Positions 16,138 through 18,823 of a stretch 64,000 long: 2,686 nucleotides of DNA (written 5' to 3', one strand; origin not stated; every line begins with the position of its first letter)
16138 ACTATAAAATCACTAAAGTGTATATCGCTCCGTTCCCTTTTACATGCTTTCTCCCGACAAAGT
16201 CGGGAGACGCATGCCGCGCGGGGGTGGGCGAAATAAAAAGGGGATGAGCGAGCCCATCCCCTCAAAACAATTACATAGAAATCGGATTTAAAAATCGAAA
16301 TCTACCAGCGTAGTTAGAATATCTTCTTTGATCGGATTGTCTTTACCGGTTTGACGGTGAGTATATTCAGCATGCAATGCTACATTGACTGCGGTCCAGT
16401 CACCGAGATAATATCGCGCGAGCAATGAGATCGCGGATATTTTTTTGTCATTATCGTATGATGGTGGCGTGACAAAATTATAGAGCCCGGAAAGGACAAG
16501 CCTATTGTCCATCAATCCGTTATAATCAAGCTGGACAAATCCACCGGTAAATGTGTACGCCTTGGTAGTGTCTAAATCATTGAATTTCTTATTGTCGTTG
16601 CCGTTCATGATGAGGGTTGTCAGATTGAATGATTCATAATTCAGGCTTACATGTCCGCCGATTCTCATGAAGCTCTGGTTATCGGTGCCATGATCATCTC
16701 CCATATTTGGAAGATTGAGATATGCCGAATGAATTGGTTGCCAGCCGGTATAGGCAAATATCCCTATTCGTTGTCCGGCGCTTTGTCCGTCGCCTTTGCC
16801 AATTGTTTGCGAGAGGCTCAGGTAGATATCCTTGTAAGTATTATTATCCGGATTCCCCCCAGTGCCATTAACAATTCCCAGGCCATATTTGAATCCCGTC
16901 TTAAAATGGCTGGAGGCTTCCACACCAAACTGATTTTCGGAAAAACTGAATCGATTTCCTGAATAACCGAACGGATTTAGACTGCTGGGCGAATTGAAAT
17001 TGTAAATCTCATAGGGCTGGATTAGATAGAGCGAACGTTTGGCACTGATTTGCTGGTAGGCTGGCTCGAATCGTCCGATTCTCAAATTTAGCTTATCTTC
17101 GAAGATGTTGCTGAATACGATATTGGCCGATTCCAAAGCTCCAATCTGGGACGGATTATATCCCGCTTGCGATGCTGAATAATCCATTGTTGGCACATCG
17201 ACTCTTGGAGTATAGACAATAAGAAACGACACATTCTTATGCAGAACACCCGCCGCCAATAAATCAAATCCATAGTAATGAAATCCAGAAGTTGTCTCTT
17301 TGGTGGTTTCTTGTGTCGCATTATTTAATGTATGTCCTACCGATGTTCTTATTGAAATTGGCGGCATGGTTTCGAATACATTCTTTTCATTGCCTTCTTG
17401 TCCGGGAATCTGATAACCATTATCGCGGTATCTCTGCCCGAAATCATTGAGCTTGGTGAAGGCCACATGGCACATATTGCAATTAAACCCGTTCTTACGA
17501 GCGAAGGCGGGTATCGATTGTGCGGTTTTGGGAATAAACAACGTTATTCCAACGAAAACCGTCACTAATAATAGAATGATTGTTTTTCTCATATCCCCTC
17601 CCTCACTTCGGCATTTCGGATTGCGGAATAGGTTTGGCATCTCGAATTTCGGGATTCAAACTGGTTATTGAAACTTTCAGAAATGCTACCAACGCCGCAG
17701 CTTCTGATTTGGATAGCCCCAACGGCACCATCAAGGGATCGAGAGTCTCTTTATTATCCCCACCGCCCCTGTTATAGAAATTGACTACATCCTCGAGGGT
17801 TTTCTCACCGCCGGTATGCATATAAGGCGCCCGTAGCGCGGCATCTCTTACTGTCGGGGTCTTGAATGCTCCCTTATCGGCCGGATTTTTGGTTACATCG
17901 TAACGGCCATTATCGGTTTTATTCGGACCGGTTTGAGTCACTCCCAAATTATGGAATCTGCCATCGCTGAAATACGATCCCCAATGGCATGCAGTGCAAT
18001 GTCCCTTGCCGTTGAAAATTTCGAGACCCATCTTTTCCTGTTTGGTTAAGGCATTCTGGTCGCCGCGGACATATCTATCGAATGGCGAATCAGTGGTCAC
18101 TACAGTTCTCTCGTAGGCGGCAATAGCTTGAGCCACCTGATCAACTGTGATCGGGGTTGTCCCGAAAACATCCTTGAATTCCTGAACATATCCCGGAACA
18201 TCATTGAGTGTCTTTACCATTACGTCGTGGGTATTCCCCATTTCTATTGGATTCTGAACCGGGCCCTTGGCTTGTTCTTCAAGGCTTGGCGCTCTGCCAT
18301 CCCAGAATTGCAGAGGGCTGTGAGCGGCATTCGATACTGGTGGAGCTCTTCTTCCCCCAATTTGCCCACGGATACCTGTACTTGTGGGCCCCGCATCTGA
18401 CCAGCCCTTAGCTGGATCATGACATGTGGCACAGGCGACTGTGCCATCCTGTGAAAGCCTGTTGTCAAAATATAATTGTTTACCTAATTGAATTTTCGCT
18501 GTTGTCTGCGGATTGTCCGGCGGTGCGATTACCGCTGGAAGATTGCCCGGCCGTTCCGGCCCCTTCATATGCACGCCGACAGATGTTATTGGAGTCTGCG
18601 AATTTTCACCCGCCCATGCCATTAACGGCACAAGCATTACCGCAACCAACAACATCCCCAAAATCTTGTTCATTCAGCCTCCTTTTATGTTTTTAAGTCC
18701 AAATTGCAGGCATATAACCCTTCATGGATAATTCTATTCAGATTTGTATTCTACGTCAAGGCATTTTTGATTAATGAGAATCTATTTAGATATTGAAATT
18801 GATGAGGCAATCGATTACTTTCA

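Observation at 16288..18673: Cytochrome c peroxidase operon ends in an outer-membrane beta-barrel carrying a single N-terminal CxxCH haem motif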

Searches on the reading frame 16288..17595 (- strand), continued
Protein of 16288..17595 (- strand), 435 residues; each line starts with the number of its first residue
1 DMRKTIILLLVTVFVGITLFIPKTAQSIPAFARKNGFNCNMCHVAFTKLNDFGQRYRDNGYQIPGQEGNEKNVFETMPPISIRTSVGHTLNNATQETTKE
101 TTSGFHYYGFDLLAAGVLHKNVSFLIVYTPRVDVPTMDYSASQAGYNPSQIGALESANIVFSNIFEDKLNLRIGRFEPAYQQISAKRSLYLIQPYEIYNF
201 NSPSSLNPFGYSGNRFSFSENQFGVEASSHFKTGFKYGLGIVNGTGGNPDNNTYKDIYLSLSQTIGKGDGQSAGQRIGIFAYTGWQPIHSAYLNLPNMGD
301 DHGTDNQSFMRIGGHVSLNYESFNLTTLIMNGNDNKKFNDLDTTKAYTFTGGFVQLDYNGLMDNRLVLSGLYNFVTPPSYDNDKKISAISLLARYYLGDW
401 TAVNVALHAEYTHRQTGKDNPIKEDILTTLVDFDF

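Call 67: find_encoding_contigs(protein=P0152, flank=4000, max_places=1)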
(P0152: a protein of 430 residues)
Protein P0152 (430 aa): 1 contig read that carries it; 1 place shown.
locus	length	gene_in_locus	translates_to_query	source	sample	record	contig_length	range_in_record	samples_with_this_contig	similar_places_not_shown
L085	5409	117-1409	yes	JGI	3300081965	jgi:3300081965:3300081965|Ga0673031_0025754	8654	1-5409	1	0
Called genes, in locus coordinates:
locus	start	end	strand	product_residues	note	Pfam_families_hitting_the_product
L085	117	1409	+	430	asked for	-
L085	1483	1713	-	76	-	PF12844:HTH_19, PF01381:HTH_3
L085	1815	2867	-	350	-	PF01479:S4, PF00849:PseudoU_synth_2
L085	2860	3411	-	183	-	PF01252:Peptidase_A8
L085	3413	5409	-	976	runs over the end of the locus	PF00133:tRNA-synt_1, PF09334:tRNA-synt_1g, PF13603:tRNA-synt_1_2 (weak), PF09334:tRNA-synt_1g (weak), PF01406:tRNA-synt_1e (weak), PF01921:tRNA-synt_1f (weak), PF08264:Anticodon_1, PF06827:zf-FPG_IleRS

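Call 68: find_encoding_contigs(protein=P0210, flank=4000, max_places=1)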
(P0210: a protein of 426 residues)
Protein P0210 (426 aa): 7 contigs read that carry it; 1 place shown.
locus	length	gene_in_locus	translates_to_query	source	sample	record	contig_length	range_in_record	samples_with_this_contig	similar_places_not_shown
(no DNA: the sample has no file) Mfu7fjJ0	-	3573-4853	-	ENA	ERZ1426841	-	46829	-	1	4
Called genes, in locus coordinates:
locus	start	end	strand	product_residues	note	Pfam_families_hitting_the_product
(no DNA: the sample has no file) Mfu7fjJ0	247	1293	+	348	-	-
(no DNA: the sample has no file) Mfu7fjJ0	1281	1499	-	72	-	-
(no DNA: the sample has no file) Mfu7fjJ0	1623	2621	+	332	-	PF01555:N6_N4_Mtase (weak), PF01170:UPF0020, PF06325:PrmA (weak), PF13649:Methyltransf_25 (weak)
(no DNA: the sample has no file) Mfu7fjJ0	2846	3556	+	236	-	PF13620:CarboxypepD_reg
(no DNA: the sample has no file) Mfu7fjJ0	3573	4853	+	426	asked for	-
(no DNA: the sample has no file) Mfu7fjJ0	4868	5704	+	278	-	PF13442:Cytochrome_CBB3, PF00034:Cytochrom_C, PF13442:Cytochrome_CBB3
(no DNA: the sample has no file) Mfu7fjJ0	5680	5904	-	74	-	-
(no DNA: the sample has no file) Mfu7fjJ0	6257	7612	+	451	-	-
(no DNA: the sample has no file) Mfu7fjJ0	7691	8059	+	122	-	PF08570:DUF1761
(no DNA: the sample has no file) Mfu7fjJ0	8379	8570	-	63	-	-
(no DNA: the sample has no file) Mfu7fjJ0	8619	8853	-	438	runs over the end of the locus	PF10117:McrBC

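Call 71: find_homologous_proteins(query=P0210, max_evalue=0.00001)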
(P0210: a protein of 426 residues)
Query P0210 (426 aa): 18 proteins with E <= 0.00001 among 8000 candidates.
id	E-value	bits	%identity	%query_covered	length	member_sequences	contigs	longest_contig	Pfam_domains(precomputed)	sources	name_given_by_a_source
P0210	6.7e-283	956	100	100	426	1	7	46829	-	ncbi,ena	-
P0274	2.6e-129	450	51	96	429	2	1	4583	-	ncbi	-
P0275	1.3e-127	444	51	100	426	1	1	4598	-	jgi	jgi:hypothetical protein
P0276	9.5e-124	432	48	100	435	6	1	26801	-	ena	-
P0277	2.7e-117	410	52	90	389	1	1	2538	-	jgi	jgi:hypothetical protein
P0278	8.2e-115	402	45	99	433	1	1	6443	-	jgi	jgi:hypothetical protein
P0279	4.9e-111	390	45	95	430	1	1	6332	-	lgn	-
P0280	2.5e-108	381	45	100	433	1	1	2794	-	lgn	-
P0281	4.2e-108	380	44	100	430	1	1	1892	-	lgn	-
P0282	1.2e-107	379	46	96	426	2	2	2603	-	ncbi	-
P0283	3.0e-104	367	44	96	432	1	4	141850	-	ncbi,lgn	-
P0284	1.6e-79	286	39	95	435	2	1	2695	-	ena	-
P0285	1.9e-70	256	38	100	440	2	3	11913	-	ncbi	-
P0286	2.1e-67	246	37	100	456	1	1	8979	-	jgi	jgi:hypothetical protein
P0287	3.8e-57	212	32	99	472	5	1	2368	-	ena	-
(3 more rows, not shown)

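Call 77: find_encoding_contigs(protein=P0131, flank=3000, max_places=1)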
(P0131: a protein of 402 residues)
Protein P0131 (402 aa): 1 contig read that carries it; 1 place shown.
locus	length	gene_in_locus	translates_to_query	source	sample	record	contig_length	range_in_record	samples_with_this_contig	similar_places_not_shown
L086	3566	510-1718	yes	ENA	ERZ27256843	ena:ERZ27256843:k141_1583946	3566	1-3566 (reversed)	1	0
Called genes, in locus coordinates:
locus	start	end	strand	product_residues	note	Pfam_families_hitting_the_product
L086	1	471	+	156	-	?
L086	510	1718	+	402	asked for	-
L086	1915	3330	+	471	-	PF00884:Sulfatase, PF01663:Phosphodiest (weak), PF16347:SGSH_C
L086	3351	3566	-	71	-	?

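Call 78: find_encoding_contigs(protein=P0136, flank=3000, max_places=1)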
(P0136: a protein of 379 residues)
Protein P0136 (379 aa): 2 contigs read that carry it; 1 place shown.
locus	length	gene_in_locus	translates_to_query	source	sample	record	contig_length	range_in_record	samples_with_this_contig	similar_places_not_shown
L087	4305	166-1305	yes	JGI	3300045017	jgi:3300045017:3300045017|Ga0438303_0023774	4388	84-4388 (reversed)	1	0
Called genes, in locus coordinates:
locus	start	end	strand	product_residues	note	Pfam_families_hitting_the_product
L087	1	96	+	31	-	?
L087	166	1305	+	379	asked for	-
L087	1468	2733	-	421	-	PF00041:fn3 (weak), PF16656:Pur_ac_phosph_N (faint), PF25788:Ig_Rha78A_N (faint), PF16655:PhoD_N (faint), PF00041:fn3 (weak)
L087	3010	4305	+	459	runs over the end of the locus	?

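Call 79: find_encoding_contigs(protein=P0141, flank=3000, max_places=1)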
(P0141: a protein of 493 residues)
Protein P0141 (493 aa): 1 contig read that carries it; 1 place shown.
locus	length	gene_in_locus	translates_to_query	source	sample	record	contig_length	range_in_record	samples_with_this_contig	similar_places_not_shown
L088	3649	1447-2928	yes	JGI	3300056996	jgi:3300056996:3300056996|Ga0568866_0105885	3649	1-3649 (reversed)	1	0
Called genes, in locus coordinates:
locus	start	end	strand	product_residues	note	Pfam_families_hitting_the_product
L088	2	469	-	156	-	?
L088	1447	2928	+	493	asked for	-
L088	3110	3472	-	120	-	PF11964:SpoIIAA-like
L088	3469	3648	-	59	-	?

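Call 80: find_encoding_contigs(protein=P0144, flank=3000, max_places=1)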
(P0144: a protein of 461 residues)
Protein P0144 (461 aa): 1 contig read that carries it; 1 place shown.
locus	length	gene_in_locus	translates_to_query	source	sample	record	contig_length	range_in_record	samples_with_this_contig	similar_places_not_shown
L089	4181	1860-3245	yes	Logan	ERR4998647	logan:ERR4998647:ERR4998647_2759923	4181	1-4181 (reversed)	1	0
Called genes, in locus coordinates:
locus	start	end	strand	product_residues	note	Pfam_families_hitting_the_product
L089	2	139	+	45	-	?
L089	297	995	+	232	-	PF13620:CarboxypepD_reg (weak)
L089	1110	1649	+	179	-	-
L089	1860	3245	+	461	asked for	-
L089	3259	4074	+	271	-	PF13442:Cytochrome_CBB3, PF00034:Cytochrom_C, PF13442:Cytochrome_CBB3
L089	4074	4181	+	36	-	?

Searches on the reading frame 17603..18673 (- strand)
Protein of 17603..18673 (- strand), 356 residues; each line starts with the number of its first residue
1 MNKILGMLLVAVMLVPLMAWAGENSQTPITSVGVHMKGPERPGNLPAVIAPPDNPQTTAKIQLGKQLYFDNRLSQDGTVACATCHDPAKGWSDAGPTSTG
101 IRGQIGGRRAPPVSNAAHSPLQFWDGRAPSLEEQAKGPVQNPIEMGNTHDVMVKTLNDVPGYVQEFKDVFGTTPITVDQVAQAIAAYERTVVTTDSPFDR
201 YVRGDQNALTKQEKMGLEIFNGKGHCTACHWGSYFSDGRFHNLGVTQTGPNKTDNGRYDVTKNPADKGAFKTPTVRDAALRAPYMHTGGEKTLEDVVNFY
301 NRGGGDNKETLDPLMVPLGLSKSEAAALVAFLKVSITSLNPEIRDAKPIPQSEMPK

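Call 4: search_protein_families(library=ncbifam, proteins=[window:17603-18673:-], max_evalue=0.01)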
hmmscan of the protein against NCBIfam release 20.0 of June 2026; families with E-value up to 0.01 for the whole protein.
window:17603-18673:- (356 aa): 6 families
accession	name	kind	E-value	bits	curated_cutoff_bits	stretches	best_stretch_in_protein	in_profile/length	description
TIGR03791.1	TTQ_mauG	equivalog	2.8e-71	240.1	443.85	1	57-334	2-277/291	tryptophan tryptophylquinone biosynthesis enzyme MauG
TIGR04039.1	MXAN_0977_Heme2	hypoth_equivalog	9.4e-66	222.2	362.85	1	51-333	2-319/336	MbnH family di-heme enzyme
TIGR03981.2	SAM_quin_mod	hypoth_equivalog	2.6e-43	148.4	340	2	172-300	224-358/411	His-Xaa-Ser system-associated MauG-like protein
NF052341.1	hydrazine_gamma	equivalog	9.2e-08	31.4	625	1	181-249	169-240/339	hydrazine synthase subunit gamma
NF052342.1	hydrazine_BC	exception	0.00033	19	1250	0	182-251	521-593/690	hydrazine synthase subunit beta-gamma fusion subunit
NF041895.1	choice_anch_V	domain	0.0076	16.3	42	0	222-273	23-74/150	choice-of-anchor V domain-containing protein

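Call 6: search_protein_families(library=pfam, proteins=[window:17603-18673:-], max_evalue=0.01)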
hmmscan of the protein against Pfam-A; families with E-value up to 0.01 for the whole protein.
window:17603-18673:- (356 aa): 2 families
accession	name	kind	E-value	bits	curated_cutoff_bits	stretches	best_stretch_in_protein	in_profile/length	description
PF03150.19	CCP_MauG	-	1.1e-60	205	25.6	1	59-206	2-148/149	Di-haem cytochrome c peroxidase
PF00034.26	Cytochrom_C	-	2.4e-05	26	21.3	0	62-146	2-63/90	Cytochrome c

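Call 33: search_solved_structures(query=window:17603-18673:-, max_evalue=1e-20, show_alignments=2)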
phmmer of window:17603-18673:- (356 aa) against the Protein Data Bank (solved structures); distinct sequences matched with E-value up to 1e-20: 27.
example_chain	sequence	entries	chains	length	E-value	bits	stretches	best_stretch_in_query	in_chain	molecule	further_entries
2c1u_A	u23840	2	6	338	2.4e-62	214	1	51-298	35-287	DI-HAEM CYTOCHROME C PEROXIDASE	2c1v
1iqc_A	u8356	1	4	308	3.5e-62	213.5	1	54-333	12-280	di-heme peroxidase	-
3hq9_A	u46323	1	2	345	1.4e-61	211.6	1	52-298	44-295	Cytochrome c551 peroxidase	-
3hq8_A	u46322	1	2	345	9.4e-61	208.8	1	52-298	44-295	Cytochrome c551 peroxidase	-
3hq6_A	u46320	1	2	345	1.7e-60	207.9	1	52-298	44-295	Cytochrome c551 peroxidase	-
1nml_A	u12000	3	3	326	2.6e-60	207.4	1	53-300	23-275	di-haem cytochrome c peroxidase | Cytochrome c peroxidase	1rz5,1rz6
3hq7_A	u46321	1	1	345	6.3e-60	206.1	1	52-298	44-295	Cytochrome c551 peroxidase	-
3o5c_A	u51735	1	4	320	7.1e-60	205.9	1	46-299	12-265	Cytochrome c551 peroxidase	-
4aal_A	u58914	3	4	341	2.3e-58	200.9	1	51-300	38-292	CYTOCHROME C551 PEROXIDASE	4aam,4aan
4aao_A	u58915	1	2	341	3.3e-58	200.4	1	51-300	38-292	CYTOCHROME C551 PEROXIDASE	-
1eb7_A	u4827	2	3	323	4.1e-57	196.8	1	55-299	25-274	CYTOCHROME C551 PEROXIDASE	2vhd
9qdt_A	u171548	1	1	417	4.8e-52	180.2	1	43-300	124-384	Probable cytochrome c peroxidase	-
1zzh_A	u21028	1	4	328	2.4e-51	177.9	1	52-300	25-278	cytochrome c peroxidase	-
6qkn_A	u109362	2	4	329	5.9e-50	173.3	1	54-319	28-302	Cytochrome-c peroxidase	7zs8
6fu3_A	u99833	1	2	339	6.1e-50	173.3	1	54-319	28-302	Protein CcpR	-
6e1c_A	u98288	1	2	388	3.1e-39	138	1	42-334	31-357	Di-heme enzyme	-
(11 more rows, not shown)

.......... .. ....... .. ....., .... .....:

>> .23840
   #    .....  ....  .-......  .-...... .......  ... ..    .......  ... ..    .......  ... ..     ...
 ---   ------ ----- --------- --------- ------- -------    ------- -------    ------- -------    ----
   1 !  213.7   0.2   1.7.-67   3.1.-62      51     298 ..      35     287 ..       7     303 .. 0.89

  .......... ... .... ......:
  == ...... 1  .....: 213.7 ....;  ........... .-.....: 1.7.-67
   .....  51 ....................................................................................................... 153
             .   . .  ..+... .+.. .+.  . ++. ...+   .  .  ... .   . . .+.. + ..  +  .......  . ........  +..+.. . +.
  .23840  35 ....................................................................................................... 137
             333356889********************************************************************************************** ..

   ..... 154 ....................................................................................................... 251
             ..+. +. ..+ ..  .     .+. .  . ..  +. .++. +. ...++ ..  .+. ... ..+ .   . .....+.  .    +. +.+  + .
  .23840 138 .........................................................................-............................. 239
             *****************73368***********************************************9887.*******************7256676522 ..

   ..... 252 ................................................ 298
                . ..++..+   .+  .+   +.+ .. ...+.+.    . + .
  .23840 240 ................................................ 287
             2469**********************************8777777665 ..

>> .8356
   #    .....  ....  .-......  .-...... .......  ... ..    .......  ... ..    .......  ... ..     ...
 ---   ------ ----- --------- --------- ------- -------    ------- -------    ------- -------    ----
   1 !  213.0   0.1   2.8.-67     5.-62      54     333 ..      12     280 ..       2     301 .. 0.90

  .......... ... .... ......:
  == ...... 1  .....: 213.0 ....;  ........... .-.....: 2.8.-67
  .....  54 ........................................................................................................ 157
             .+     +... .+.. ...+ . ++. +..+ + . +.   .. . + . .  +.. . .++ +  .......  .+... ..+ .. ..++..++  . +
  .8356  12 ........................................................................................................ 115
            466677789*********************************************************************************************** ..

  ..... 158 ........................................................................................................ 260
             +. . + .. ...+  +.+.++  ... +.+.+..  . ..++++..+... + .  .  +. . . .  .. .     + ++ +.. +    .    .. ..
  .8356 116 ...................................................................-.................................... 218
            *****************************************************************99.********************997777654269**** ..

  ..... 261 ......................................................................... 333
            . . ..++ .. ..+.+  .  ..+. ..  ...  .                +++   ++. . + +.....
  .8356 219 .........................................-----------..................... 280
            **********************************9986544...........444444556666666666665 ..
